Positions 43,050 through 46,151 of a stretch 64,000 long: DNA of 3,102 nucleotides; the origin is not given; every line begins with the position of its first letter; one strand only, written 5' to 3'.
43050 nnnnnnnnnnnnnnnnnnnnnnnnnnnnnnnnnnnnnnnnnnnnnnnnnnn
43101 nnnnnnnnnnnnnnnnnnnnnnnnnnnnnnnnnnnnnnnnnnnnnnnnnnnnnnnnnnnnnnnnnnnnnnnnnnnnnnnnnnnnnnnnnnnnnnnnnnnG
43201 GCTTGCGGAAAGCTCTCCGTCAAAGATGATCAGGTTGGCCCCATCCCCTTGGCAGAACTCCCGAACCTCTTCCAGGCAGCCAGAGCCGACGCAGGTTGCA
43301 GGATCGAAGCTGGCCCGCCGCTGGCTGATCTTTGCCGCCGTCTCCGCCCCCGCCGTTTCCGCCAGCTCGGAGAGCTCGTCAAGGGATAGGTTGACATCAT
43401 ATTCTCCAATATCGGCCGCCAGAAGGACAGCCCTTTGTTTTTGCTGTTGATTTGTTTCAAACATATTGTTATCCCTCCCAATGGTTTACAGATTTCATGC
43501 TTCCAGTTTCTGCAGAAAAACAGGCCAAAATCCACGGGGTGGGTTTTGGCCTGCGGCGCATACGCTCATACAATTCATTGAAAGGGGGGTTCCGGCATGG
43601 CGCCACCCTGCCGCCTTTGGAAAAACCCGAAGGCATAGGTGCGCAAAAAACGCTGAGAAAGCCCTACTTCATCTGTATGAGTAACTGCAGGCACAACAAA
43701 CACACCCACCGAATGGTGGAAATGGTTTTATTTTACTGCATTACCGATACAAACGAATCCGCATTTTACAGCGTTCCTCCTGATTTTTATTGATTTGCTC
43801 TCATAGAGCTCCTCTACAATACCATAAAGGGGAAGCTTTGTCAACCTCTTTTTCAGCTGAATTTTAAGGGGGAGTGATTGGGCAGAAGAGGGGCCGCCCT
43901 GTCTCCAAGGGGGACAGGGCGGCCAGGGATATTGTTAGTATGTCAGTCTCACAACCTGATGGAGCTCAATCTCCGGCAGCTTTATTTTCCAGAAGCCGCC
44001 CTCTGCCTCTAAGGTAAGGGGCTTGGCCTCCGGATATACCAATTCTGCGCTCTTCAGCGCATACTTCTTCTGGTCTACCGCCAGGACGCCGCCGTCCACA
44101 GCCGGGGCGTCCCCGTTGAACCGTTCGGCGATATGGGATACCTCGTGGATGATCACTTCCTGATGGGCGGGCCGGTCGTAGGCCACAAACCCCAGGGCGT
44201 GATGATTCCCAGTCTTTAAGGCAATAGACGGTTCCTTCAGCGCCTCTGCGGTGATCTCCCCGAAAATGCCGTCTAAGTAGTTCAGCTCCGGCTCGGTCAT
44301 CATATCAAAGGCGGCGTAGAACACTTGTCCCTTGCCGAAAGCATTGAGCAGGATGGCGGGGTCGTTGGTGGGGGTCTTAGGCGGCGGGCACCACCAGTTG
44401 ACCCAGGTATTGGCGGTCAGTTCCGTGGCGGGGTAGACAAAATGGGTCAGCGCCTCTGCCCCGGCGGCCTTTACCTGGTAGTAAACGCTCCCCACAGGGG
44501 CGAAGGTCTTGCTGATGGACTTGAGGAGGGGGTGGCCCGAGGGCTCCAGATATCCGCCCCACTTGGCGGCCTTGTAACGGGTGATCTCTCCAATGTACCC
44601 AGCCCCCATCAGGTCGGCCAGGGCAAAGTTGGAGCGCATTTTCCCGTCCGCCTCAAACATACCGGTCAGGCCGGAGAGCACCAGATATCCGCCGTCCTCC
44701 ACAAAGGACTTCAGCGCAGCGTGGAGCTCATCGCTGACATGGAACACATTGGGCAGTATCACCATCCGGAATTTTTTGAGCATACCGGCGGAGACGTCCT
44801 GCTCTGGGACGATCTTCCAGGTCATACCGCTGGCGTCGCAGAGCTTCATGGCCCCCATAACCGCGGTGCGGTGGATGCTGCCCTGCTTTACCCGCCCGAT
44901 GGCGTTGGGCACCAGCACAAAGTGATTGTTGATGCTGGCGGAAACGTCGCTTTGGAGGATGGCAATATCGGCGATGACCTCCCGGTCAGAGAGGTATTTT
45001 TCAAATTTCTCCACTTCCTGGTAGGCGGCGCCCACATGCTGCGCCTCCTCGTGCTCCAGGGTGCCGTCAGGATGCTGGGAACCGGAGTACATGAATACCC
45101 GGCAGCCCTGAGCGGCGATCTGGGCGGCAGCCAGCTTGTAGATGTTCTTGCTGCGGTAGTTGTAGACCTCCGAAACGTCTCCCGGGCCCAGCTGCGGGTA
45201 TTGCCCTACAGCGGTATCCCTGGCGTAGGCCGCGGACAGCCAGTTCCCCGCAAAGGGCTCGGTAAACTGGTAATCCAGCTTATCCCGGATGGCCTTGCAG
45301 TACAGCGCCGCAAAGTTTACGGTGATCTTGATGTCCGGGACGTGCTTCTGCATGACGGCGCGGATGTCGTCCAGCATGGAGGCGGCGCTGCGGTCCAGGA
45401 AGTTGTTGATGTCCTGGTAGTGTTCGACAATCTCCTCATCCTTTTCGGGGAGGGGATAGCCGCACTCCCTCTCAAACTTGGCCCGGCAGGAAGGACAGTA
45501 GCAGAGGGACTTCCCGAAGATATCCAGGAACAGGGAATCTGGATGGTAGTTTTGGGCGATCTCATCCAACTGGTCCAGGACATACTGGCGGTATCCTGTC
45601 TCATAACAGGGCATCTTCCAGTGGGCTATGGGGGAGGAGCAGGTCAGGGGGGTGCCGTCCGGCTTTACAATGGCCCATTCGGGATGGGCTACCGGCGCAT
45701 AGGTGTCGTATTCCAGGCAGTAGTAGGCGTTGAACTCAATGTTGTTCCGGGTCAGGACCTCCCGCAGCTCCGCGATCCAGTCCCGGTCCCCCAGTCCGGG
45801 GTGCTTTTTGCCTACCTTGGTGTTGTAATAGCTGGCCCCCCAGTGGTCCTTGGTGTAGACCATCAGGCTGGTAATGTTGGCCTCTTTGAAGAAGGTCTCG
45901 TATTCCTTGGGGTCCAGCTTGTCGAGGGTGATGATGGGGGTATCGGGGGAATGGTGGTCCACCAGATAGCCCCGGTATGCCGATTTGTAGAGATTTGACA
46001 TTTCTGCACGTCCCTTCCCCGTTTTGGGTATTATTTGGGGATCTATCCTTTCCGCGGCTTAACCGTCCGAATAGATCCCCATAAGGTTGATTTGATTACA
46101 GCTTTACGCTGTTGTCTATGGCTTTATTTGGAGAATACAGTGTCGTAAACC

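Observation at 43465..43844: Promoter / SD / 7-codon uORF (MRIRLYR) / intrinsic terminator leader in front of hflX: candidate antibiotic-sensing attenuator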

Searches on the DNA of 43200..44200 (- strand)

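Call 4: search_rna_families(source=window, start=43200, end=44200, threshold=evalue, max_evalue=10, show_alignments=3)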
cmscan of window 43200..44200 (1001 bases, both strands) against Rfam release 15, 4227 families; matches with E-value up to 10: 9.
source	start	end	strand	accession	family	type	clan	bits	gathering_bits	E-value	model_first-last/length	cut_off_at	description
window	43521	43553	-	RF02862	sRNA_1300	Gene; sRNA;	-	20.2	48.8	0.043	189-221/231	no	Enterococcus sRNA 1300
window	43521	43553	+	RF02862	sRNA_1300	Gene; sRNA;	-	19.3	48.8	0.076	189-221/231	no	Enterococcus sRNA 1300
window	44122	44165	+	RF02786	snoTBR2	Gene; snRNA; snoRNA; CD-box;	-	16.5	62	4.1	1-109/109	no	Small nucleolar RNA TBR2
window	43892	43924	+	RF03871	mir-5681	Gene; miRNA;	-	15.6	88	5.6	11-51/61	no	mir-5681 microRNA precursor family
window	43580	43613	-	RF04218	HCV_5BSL1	Cis-reg;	-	14.8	44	3.7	1-47/47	no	Hepatitis C virus stem-loop I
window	43932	44024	+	RF02145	MEG8_1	Gene; lncRNA;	-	14.1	70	1.2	1-97/97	no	Maternally expressed 8 exon 1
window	43879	43982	+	RF00030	RNase_MRP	Gene; ribozyme;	CL00002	13.3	50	0.19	1-266/266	no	RNase MRP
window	43222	43248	+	RF01119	sR32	Gene; snRNA; snoRNA; CD-box;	-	10.1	40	7.8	1-57/57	no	Small nucleolar RNA sR32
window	43870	43923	+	RF01670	P17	Gene; sRNA;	-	9.7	45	9.5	1-282/282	no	Pseudomonas sRNA P17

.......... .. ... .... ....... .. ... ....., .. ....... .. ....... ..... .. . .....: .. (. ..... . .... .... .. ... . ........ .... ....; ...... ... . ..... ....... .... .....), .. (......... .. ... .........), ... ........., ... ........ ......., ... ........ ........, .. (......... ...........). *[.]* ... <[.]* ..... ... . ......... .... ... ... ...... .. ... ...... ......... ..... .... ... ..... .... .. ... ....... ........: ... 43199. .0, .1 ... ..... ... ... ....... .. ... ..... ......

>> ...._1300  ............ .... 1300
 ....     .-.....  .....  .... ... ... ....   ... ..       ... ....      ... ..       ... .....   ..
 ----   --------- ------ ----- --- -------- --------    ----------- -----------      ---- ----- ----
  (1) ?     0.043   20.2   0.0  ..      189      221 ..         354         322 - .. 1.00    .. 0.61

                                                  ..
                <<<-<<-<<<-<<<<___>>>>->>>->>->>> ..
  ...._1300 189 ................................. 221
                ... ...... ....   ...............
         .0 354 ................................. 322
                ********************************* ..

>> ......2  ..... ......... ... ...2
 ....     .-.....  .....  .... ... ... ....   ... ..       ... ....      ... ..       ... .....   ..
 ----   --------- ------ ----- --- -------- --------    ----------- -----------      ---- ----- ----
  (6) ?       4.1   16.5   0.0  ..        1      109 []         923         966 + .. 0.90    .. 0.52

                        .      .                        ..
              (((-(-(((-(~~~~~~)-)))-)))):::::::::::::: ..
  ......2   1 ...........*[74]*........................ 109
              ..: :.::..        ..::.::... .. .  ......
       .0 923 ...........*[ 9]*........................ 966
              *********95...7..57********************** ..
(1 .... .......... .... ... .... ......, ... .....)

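Call 58: build_rna_model(alignment_id=A3, structure=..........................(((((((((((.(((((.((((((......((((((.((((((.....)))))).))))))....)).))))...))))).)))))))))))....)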
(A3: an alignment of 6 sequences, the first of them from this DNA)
Model R1 built from alignment A3 (6 sequences, 122 columns); structure: as given.
model positions 120; base pairs 34; branch points 0; effective number of sequences 1.26; information 0.59 bits per position. Calibrated on 0.2 Mb of random sequence (short: E-values are rough).
structure used (alignment columns):
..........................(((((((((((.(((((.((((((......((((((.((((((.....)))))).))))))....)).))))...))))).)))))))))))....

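Call 59: search_with_rna_model(model_id=R1, sources=[window, L003, L004, L005, L006, L007, L008, L009, L010, L011, L012, L013, L014, L015, L016, L017, L018, L019, L020, L021, L022, L023, L024, L025, L026, L027, L028, L029, L030, L031, L032, L033, L034, L035, L036, L037, L038, L039, L040, L041, L042, L043, L044, L045, L046, L047, L048, L049, L050, L051, L052, L053, L054, L055, L056, L057, L058, L059, L060, L061, L062, L063, L064, L065, L066, L067, L068, L069, L070, L071, L072, L073, L074, L075, L076, L077, L078, L079, L080, L087, L088, L115], max_evalue=10)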
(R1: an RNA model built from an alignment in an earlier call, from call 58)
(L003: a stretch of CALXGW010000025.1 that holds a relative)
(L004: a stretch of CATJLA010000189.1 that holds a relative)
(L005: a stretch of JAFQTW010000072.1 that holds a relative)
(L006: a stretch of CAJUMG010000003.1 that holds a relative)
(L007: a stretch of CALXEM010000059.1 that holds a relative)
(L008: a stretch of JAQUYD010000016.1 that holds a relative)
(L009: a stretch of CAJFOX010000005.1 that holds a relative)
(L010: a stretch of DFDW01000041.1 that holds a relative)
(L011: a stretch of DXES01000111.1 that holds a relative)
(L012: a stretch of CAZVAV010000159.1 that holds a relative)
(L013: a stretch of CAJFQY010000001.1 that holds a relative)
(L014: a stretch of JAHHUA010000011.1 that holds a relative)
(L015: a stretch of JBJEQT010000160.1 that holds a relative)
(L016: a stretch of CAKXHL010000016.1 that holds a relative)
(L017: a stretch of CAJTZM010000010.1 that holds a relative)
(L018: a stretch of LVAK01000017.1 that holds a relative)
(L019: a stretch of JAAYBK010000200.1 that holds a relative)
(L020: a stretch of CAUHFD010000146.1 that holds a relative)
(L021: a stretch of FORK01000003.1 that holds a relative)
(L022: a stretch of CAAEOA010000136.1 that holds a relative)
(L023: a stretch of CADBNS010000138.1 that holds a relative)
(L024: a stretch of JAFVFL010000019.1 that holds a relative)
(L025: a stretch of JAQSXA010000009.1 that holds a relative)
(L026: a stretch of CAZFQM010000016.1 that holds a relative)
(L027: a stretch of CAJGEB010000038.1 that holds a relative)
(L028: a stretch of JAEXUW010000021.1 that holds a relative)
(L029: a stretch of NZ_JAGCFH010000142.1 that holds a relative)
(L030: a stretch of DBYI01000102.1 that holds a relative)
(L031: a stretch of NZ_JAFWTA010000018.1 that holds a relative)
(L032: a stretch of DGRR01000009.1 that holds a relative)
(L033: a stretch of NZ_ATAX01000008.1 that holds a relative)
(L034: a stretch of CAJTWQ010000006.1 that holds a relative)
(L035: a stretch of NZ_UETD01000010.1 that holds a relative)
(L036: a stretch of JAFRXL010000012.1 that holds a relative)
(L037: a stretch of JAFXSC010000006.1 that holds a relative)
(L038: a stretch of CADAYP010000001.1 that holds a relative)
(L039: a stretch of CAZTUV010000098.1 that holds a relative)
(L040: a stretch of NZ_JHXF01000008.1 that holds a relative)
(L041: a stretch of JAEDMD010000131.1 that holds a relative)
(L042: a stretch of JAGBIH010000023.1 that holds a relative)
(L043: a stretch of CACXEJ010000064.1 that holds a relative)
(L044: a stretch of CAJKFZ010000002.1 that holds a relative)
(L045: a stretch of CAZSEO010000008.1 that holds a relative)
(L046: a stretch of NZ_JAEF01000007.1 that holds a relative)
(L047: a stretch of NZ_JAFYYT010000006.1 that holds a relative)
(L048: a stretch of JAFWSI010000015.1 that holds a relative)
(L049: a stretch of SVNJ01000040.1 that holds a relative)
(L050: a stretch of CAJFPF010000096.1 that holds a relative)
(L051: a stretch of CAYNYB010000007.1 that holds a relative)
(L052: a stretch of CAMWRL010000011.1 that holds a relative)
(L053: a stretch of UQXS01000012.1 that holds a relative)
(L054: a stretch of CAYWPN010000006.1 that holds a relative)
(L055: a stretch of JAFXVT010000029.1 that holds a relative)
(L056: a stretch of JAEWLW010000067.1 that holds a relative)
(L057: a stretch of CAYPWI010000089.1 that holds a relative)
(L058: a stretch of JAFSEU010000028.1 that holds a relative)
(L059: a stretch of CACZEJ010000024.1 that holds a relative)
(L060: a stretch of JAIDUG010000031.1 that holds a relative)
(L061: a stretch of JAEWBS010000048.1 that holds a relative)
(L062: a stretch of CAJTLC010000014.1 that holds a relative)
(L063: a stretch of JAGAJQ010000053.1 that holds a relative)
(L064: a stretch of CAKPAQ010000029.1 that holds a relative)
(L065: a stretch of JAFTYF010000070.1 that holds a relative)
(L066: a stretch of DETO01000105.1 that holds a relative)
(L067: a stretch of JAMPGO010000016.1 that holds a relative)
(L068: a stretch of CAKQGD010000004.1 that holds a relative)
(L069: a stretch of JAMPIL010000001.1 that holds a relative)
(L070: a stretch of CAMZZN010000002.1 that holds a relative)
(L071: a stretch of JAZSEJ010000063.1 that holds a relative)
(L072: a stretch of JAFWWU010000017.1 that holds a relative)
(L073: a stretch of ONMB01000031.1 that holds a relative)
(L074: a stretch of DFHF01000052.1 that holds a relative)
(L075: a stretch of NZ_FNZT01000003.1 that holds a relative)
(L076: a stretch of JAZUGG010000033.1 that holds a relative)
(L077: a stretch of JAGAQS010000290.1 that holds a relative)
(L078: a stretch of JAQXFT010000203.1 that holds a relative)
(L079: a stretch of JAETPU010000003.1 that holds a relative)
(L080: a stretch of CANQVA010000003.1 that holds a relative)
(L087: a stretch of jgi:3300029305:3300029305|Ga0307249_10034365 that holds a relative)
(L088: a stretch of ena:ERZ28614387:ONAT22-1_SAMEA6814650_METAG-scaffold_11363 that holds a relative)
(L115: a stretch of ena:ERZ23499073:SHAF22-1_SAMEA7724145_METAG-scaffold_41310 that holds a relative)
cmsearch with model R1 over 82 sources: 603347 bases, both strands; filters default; matches with E-value up to 10: 8.
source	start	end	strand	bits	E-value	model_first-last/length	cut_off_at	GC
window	43664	43783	-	124.3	1.3e-30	1-120/120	no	0.43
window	43654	43761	+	25.3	0.00099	1-120/120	no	0.43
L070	442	526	+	15.7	0.43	1-120/120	no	0.42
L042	4188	4268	+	13.7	1.4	1-120/120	no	0.27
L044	5205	5306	+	12.3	3.6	1-120/120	no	0.37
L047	3016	3070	+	11.6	5.3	1-120/120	no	0.47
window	50466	50526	+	11.1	7.3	1-120/120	no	0.26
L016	3655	3736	+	11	7.9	1-120/120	no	0.52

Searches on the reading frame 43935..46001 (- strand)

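Call 6: search_protein_families(library=ncbifam, proteins=[window:43935-46001:-])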
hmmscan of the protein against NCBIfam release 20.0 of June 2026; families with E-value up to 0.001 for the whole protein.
window:43935-46001:- (688 aa): 0 families

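Call 7: search_protein_families(library=pfam, proteins=[window:43935-46001:-])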
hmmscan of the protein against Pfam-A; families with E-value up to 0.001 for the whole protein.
window:43935-46001:- (688 aa): 3 families
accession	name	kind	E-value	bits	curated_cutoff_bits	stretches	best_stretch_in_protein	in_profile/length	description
PF14871.12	GHL6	-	6.1e-21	75.5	35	1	30-161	1-132/132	Hypothetical glycosyl hydrolase 6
PF08532.16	Glyco_hydro_42M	-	1.2e-09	38.5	25.8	1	407-458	54-105/207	Beta-galactosidase trimerisation domain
PF01120.23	Alpha_L_fucos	-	6.4e-07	29.6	25.2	1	27-165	92-215/345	Alpha-L-fucosidase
